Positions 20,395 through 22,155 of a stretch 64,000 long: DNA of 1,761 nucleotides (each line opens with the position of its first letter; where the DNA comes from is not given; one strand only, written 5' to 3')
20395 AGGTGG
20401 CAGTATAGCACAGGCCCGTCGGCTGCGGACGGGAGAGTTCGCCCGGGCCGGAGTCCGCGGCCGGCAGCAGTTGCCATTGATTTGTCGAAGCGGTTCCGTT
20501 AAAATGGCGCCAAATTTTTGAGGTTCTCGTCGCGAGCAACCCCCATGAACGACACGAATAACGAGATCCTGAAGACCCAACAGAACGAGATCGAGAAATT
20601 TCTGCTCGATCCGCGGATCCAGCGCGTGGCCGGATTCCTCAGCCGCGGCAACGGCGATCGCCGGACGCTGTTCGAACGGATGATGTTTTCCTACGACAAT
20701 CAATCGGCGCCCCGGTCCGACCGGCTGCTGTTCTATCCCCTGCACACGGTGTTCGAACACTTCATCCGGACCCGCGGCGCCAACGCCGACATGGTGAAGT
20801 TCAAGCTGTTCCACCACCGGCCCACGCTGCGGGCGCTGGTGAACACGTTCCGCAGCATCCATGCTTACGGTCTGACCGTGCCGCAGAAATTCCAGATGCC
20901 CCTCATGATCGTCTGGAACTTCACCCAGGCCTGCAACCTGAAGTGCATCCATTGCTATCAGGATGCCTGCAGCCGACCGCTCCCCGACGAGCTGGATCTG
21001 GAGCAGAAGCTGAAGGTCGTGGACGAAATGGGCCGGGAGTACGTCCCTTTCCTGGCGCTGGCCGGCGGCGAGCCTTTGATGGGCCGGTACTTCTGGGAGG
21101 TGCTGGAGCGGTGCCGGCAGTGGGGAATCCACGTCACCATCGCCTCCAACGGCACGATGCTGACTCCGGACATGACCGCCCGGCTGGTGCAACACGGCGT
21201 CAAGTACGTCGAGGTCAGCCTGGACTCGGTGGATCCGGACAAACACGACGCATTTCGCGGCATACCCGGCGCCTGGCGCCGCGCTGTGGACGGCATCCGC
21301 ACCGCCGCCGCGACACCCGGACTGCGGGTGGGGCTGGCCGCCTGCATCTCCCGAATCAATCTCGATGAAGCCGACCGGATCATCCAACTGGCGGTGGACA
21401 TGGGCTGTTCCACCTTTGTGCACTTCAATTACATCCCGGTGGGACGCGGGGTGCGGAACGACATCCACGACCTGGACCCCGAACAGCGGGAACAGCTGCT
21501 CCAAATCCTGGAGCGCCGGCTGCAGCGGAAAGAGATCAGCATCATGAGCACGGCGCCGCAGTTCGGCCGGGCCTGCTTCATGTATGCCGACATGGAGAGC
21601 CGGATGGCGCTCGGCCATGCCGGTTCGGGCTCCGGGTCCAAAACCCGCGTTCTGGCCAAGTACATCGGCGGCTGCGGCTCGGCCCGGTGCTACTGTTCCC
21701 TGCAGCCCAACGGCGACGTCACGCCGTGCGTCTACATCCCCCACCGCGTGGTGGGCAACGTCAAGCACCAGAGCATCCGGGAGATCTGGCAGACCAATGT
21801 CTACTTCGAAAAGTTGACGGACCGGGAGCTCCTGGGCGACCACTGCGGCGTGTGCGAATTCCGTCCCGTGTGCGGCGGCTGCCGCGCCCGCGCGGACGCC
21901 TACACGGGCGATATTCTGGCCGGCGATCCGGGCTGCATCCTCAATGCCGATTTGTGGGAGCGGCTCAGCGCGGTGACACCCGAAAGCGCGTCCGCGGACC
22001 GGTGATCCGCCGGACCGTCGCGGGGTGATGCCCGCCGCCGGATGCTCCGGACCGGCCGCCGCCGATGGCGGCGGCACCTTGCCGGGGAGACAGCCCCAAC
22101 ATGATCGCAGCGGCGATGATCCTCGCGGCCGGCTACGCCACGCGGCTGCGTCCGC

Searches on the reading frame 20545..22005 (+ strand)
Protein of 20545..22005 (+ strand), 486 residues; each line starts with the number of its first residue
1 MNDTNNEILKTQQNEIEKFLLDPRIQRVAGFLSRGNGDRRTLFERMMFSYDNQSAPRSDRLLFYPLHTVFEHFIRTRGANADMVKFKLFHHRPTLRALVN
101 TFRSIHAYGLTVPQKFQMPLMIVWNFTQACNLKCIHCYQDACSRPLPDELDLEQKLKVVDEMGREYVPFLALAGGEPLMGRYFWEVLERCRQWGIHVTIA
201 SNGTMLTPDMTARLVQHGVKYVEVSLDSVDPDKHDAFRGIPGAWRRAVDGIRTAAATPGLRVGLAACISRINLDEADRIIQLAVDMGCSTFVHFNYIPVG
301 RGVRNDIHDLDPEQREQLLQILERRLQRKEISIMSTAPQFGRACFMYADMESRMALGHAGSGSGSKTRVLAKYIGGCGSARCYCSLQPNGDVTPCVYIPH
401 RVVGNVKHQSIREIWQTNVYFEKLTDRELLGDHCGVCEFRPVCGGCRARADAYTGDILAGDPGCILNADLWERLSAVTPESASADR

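Call 3: search_protein_families(library=ncbifam, proteins=[window:20545-22005:+], max_evalue=0.001)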
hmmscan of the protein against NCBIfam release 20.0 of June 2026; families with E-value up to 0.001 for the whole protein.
window:20545-22005:+ (486 aa): 71 families (the best 25 are shown)
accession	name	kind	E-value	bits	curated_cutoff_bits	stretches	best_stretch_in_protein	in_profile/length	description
TIGR04053.2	TIGR04053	equivalog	5.6e-71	239.7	395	1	117-465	5-363/366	TIGR04053 family radical SAM/SPASM domain-containing protein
TIGR04545.1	rSAM_ahbD_hemeb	equivalog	2.1e-70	237.8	500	1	121-467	1-338/339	heme b synthase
TIGR04055.1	rSAM_NirJ2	equivalog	5.1e-68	230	500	1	121-467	1-325/326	putative heme d1 biosynthesis radical SAM protein NirJ2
TIGR04054.1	rSAM_NirJ1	equivalog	1.7e-56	191.6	650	1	121-467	37-383/387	putative heme d1 biosynthesis radical SAM protein NirJ1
TIGR04051.1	rSAM_NirJ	equivalog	1.2e-54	185.6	515.45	1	121-468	3-350/354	heme d1 biosynthesis radical SAM protein NirJ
TIGR04546.1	rSAM_ahbC_deAc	equivalog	8.4e-50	169.7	650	1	121-467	40-386/390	12,18-didecarboxysiroheme deacetylase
TIGR04347.1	pseudo_SAM_Halo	equivalog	2.3e-47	162.1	525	1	121-468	39-387/390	TIGR04347 family pseudo-SAM/SPASM protein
TIGR04303.1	GeoRSP_rSAM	equivalog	1e-42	146.9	400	2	117-333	2-216/325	GeoRSP system radical SAM/SPASM protein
TIGR03962.1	mycofact_rSAM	equivalog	1.4e-40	139.6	265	2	116-324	8-214/339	mycofactocin radical SAM maturase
TIGR04250.1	SCM_rSAM_ScmE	equivalog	1.3e-35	122.9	400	1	125-464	8-345/358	SynChlorMet cassette radical SAM/SPASM protein ScmE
TIGR03913.1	rad_SAM_trio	equivalog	3.5e-34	118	591.75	1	117-463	16-347/477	GDL motif peptide-associated radical SAM/SPASM maturase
TIGR04340.1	rSAM_ACGX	hypoth_equivalog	9.8e-34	117.1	400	1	123-465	6-338/341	radical SAM/SPASM domain protein, ACGX system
TIGR02109.1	PQQ_syn_pqqE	equivalog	1.4e-32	113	381.35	2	115-290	2-176/358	pyrroloquinoline quinone biosynthesis protein PqqE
NF050035.1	rSAM_WgK_link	exception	3.8e-32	111.7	650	1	116-467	5-364/367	radical SAM/SPASM peptide maturase WgkB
TIGR04133.1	rSAM_w_lipo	hypoth_equivalog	1.5e-31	109.6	425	1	121-446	25-330/350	TIGR04133 family radical SAM/SPASM protein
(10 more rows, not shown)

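Call 4: search_protein_families(library=pfam, proteins=[window:20545-22005:+], max_evalue=0.001)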
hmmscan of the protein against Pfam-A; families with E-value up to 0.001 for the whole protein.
window:20545-22005:+ (486 aa): 3 families
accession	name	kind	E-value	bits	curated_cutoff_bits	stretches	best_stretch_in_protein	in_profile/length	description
PF04055.27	Radical_SAM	-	6.7e-24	85.4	29.5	1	125-279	2-162/166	Radical SAM superfamily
PF13186.11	SPASM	-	1.2e-08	35.5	21.5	1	377-437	1-66/67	Iron-sulfur cluster-binding domain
PF13353.11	Fer4_12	-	4.5e-06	27.4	22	1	125-227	10-114/137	4Fe-4S single cluster domain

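Call 5: find_homologous_proteins(query=window:20545-22005:+, max_evalue=1e-10)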
Query window:20545-22005:+ (486 aa): 2091 proteins with E <= 1e-10 among 8000 candidates; the best 120 are listed.
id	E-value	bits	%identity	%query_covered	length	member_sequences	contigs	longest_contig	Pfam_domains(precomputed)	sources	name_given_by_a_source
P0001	0.0e+0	1106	95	100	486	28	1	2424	PF13186.12,PF04055.28,PF13353.12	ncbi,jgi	-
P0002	0.0e+0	1043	89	100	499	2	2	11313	PF13186.12,PF04055.28,PF13353.12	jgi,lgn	-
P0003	2.2e-287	972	82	100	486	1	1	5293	PF13186.12,PF04055.28,PF13353.12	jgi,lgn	jgi:radical SAM protein with 4Fe4S-binding SPASM domain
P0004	1.7e-252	857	73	99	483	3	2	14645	PF13186.12,PF04055.28,PF13353.12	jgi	-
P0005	7.2e-251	851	72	97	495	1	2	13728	PF13186.12,PF04055.28,PF13353.12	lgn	-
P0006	9.6e-246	834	71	97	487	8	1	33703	PF13186.12,PF04055.28,PF13353.12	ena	-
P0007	1.2e-245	834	72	98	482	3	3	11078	PF13186.12,PF04055.28,PF13353.12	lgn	-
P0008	1.2e-240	817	69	99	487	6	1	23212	PF13186.12,PF04055.28,PF13353.12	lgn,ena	-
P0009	6.9e-238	808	70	97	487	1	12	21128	PF13186.12,PF04055.28,PF13353.12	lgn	-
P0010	1.3e-237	807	66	99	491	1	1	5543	PF13186.12,PF04055.28,PF13353.12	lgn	-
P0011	5.9e-234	795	69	97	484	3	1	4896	PF13186.12,PF04055.28,PF13353.12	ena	-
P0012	2.8e-226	770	67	97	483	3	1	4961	PF13186.12,PF04055.28,PF13353.12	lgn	-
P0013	5.3e-223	759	66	97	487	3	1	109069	PF13186.12,PF04055.28,PF13353.12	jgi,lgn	-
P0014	1.5e-222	758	65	98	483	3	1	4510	PF13186.12,PF04055.28,PF13353.12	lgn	-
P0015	8.9e-222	755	63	100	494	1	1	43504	PF13186.12,PF04055.28,PF13353.12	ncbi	-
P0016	4.2e-217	740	63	97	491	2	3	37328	PF13186.12,PF04055.28,PF13353.12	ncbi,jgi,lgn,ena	-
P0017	5.3e-179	614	55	98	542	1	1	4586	PF13186.12,PF04055.28,PF13353.12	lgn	-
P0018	6.8e-179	614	54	96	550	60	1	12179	PF13186.12,PF04055.28,PF13353.12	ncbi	-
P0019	3.3e-178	611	55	97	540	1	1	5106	PF13186.12,PF04055.28,PF13353.12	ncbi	-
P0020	5.6e-177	607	57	93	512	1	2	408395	PF13186.12,PF04055.28,PF13353.12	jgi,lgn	-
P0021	7.3e-177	607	56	95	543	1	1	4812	PF13186.12,PF04055.28,PF13353.12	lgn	-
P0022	2.1e-176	605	55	96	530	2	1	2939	PF13186.12,PF04055.28,PF13353.12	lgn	-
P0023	2.3e-176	605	56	96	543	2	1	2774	PF13186.12,PF04055.28,PF13353.12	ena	-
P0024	3.5e-176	605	55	95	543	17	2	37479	PF04055.28,PF13353.12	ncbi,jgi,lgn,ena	ncbi:MAG: radical SAM protein [Terriglobia bacterium]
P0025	4.7e-176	604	55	96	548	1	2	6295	PF13186.12,PF04055.28,PF13353.12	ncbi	ncbi:MAG: radical SAM protein [Candidatus Acidoferrales bacterium]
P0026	3.7e-175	601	55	95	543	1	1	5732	PF13186.12,PF04055.28,PF13353.12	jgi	jgi:radical SAM protein with 4Fe4S-binding SPASM domain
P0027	4.6e-175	601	55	96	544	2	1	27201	PF13186.12,PF04055.28,PF13353.12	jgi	jgi:radical SAM protein with 4Fe4S-binding SPASM domain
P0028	7.1e-175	600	55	96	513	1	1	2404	PF13186.12,PF04055.28,PF13353.12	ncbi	-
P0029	7.3e-175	600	54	95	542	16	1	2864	PF13186.12,PF04055.28,PF13353.12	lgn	-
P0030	8.0e-175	600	54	95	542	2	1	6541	PF13186.12,PF04055.28,PF13353.12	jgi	jgi:radical SAM protein with 4Fe4S-binding SPASM domain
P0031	1.2e-174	600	54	95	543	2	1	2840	PF13186.12,PF04055.28,PF13353.12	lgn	-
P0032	6.5e-174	597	54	97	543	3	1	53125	PF13186.12,PF04055.28,PF13353.12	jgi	jgi:radical SAM protein with 4Fe4S-binding SPASM domain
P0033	1.1e-173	597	55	95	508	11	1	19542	PF13186.12,PF04055.28,PF13353.12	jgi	jgi:radical SAM protein with 4Fe4S-binding SPASM domain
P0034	1.8e-173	596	54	95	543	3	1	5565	PF13186.12,PF04055.28,PF13353.12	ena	-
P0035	2.3e-173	595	54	96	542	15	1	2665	PF13186.12,PF04055.28,PF13353.12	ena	-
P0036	2.5e-173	595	54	98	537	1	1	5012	PF13186.12,PF04055.28,PF13353.12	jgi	jgi:radical SAM protein with 4Fe4S-binding SPASM domain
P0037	2.7e-173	595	56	95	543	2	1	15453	PF13186.12,PF04055.28,PF13353.12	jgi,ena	jgi:radical SAM protein with 4Fe4S-binding SPASM domain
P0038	3.2e-173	595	54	95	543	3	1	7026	PF13186.12,PF04055.28,PF13353.12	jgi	jgi:radical SAM protein with 4Fe4S-binding SPASM domain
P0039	6.5e-173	594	53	97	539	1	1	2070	PF13186.12,PF04055.28,PF13353.12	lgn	-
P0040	1.2e-172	593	54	95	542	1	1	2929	PF13186.12,PF04055.28,PF13353.12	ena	-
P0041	3.9e-172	591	53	95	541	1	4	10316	PF13186.12,PF04055.28,PF13353.12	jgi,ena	jgi:radical SAM protein with 4Fe4S-binding SPASM domain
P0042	4.0e-172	591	53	95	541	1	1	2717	PF13186.12,PF04055.28,PF13353.12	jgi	-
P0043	4.2e-172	591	55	93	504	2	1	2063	PF13186.12,PF04055.28,PF13353.12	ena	-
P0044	6.4e-172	591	54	95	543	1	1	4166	PF13186.12,PF04055.28,PF13353.12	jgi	-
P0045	9.2e-172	590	54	95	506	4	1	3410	PF13186.12,PF04055.28,PF13353.12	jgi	-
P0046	9.2e-172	590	53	96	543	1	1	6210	PF13186.12,PF04055.28,PF13353.12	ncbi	-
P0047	1.2e-171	590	54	95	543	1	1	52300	PF13186.12,PF04055.28,PF13353.12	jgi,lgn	jgi:radical SAM protein with 4Fe4S-binding SPASM domain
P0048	1.7e-171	589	54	95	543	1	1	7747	PF13186.12,PF04055.28,PF13353.12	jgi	jgi:radical SAM protein with 4Fe4S-binding SPASM domain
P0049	2.0e-171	589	53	95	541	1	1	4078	PF13186.12,PF04055.28,PF13353.12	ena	-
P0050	4.3e-171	588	53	96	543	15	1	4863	PF13186.12,PF04055.28,PF13353.12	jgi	-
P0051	6.0e-171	588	54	95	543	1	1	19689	PF13186.12,PF04055.28,PF13353.12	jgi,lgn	jgi:radical SAM protein with 4Fe4S-binding SPASM domain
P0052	6.1e-171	587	54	95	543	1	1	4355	PF13186.12,PF04055.28,PF13353.12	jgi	jgi:radical SAM protein with 4Fe4S-binding SPASM domain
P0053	6.6e-171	587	55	95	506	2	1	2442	PF13186.12,PF04055.28,PF13353.12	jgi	jgi:radical SAM protein with 4Fe4S-binding SPASM domain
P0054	6.6e-171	587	54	95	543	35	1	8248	PF13186.12,PF04055.28,PF13353.12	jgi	jgi:radical SAM protein with 4Fe4S-binding SPASM domain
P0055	6.9e-171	587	53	96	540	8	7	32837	PF13186.12,PF04055.28,PF13353.12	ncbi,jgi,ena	ncbi:MAG TPA: radical SAM protein [Candidatus Acidoferrales bacterium]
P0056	7.3e-171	587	54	96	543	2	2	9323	PF13186.12,PF04055.28,PF13353.12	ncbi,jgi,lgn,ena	-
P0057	8.9e-171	587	54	95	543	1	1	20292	PF13186.12,PF04055.28,PF13353.12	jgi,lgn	jgi:radical SAM protein with 4Fe4S-binding SPASM domain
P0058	1.3e-170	586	54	96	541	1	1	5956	PF13186.12,PF04055.28,PF13353.12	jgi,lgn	-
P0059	1.4e-170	586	55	95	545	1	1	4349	PF13186.12,PF04055.28,PF13353.12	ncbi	-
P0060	1.8e-170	586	54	95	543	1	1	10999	PF13186.12,PF04055.28,PF13353.12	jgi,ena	-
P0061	7.5e-170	584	52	97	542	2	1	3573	PF13186.12,PF04055.28,PF13353.12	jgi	jgi:radical SAM protein with 4Fe4S-binding SPASM domain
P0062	8.6e-170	584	54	93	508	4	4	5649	PF13186.12,PF04055.28,PF13353.12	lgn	-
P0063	1.3e-169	583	54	95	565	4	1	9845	PF13186.12,PF04055.28,PF13353.12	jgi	jgi:radical SAM protein with 4Fe4S-binding SPASM domain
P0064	1.5e-169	583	52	96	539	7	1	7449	PF13186.12,PF04055.28,PF13353.12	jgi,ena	-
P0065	2.6e-169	582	54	95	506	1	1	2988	PF13186.12,PF04055.28,PF13353.12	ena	-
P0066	1.2e-168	580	51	96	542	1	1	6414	PF13186.12,PF04055.28,PF13353.12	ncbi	-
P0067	2.7e-168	579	52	95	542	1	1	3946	PF13186.12,PF04055.28,PF13353.12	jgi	-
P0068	4.7e-168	578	52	95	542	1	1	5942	PF13186.12,PF04055.28,PF13353.12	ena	-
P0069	4.9e-168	578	55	95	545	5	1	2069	PF13186.12,PF04055.28,PF13353.12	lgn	-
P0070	1.7e-167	576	52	96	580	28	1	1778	PF13186.12,PF04055.28,PF13353.12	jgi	jgi:radical SAM protein with 4Fe4S-binding SPASM domain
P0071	1.9e-166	573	54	93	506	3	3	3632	PF13186.12,PF04055.28,PF13353.12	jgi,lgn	-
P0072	2.7e-166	572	55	94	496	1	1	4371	PF13186.12,PF04055.28,PF13353.12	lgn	-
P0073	8.2e-166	571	52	96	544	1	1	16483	PF13186.12,PF04055.28,PF13353.12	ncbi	-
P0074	1.1e-165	570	53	96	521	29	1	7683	PF13186.12,PF04055.28,PF13353.12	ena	-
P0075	1.4e-165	570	53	93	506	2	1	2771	PF13186.12,PF04055.28,PF13353.12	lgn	-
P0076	1.9e-165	569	55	94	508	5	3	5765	PF13186.12,PF04055.28,PF13353.12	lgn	-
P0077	2.6e-165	569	53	95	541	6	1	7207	PF13186.12,PF04055.28,PF13353.12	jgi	jgi:radical SAM protein with 4Fe4S-binding SPASM domain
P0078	7.4e-165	567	53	96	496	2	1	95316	PF13186.12,PF04055.28,PF13353.12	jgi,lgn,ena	-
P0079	2.8e-164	566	53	95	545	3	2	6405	PF13186.12,PF04055.28,PF13353.12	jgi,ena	-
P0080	4.8e-164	565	54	96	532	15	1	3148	PF13186.12,PF04055.28,PF13353.12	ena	-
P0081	5.9e-164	564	51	96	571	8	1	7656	PF13186.12,PF04055.28,PF13353.12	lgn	-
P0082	9.3e-164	564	52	98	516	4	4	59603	PF13186.12,PF04055.28,PF13353.12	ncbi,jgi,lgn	jgi:radical SAM protein with 4Fe4S-binding SPASM domain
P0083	1.4e-163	563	51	98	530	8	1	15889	PF13186.12,PF04055.28,PF13353.12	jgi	jgi:radical SAM protein with 4Fe4S-binding SPASM domain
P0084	1.6e-163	563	52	98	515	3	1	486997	PF13186.12,PF04055.28,PF13353.12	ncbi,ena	-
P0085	2.5e-163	562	51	97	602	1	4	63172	PF13186.12,PF04055.28,PF13353.12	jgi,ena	-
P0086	4.4e-163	562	50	98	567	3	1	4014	PF13186.12,PF04055.28,PF13353.12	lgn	-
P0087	5.2e-163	561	52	95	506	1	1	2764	PF13186.12,PF04055.28,PF13353.12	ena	-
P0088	5.8e-163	561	53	95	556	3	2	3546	PF13186.12,PF04055.28,PF13353.12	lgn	-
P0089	7.4e-163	561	53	97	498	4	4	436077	PF13186.12,PF04055.28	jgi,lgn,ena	-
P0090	1.3e-162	560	50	95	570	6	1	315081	PF13186.12,PF04055.28,PF13353.12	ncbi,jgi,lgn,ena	-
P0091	1.5e-162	560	54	96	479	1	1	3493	PF13186.12,PF04055.28,PF13353.12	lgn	-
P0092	1.6e-162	560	53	91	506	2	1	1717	PF13186.12,PF04055.28,PF13353.12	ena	-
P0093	2.5e-162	559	52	97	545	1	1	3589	PF13186.12,PF04055.28,PF13353.12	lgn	-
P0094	3.6e-162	559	52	96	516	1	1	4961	PF13186.12,PF04055.28,PF13353.12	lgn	-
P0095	4.0e-162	558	52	97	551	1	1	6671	PF13186.12,PF04055.28,PF13353.12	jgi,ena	-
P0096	4.3e-162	558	50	96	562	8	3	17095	PF13186.12,PF04055.28,PF13353.12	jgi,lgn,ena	-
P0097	7.6e-162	557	51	98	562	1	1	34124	PF13186.12,PF04055.28,PF13353.12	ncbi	-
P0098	8.3e-162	557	52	98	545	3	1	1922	PF13186.12,PF04055.28,PF13353.12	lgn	-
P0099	9.3e-162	557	50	96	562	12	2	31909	PF13186.12,PF04055.28,PF13353.12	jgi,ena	jgi:radical SAM protein with 4Fe4S-binding SPASM domain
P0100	1.3e-161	557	50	98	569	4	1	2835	PF13186.12,PF04055.28,PF13353.12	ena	-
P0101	1.5e-161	557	52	95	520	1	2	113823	PF13186.12,PF04055.28,PF13353.12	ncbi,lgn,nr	ncbi:MAG: radical SAM protein [Bryobacterales bacterium]|nr:radical SAM protein [Bryobacteraceae bac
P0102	1.7e-161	556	53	96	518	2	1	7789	PF13186.12,PF04055.28,PF13353.12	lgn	-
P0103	3.1e-161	555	52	96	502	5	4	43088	PF13186.12,PF04055.28,PF13353.12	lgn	-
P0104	3.1e-161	555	50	95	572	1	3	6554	PF13186.12,PF04055.28,PF13353.12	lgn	-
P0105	3.4e-161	555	52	97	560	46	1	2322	PF13186.12,PF04055.28,PF13353.12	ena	-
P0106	3.5e-161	555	51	96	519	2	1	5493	PF13186.12,PF04055.28,PF13353.12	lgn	-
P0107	4.0e-161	555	53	95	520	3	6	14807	PF13186.12,PF04055.28,PF13353.12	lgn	-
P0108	4.9e-161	555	51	99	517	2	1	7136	PF13186.12,PF04055.28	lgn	-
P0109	5.1e-161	555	51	97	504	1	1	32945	PF13186.12,PF04055.28,PF13353.12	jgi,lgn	jgi:radical SAM protein with 4Fe4S-binding SPASM domain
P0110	7.7e-161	554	53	96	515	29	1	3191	PF13186.12,PF04055.28,PF13353.12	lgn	-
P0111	1.2e-160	554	50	96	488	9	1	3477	PF13186.12,PF04055.28,PF13353.12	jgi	-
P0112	1.2e-160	553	51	96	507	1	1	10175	PF13186.12,PF04055.28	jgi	-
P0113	1.5e-160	553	52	96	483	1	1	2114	PF13186.12,PF04055.28,PF13353.12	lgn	-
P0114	1.5e-160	553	52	96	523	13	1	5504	PF13186.12,PF04055.28,PF13353.12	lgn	-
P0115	1.9e-160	553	52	97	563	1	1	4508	PF13186.12,PF04055.28,PF13353.12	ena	-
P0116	2.3e-160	553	53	94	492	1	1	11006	PF13186.12,PF04055.28,PF13353.12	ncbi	-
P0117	2.9e-160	552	52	96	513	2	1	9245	PF13186.12,PF04055.28,PF13353.12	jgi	-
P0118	3.9e-160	552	51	95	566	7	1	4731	PF13186.12,PF04055.28,PF13353.12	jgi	jgi:radical SAM protein with 4Fe4S-binding SPASM domain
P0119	5.6e-160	551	51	96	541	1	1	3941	PF13186.12,PF04055.28,PF13353.12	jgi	-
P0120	7.2e-160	551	52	95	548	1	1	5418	PF13186.12,PF04055.28,PF13353.12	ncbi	-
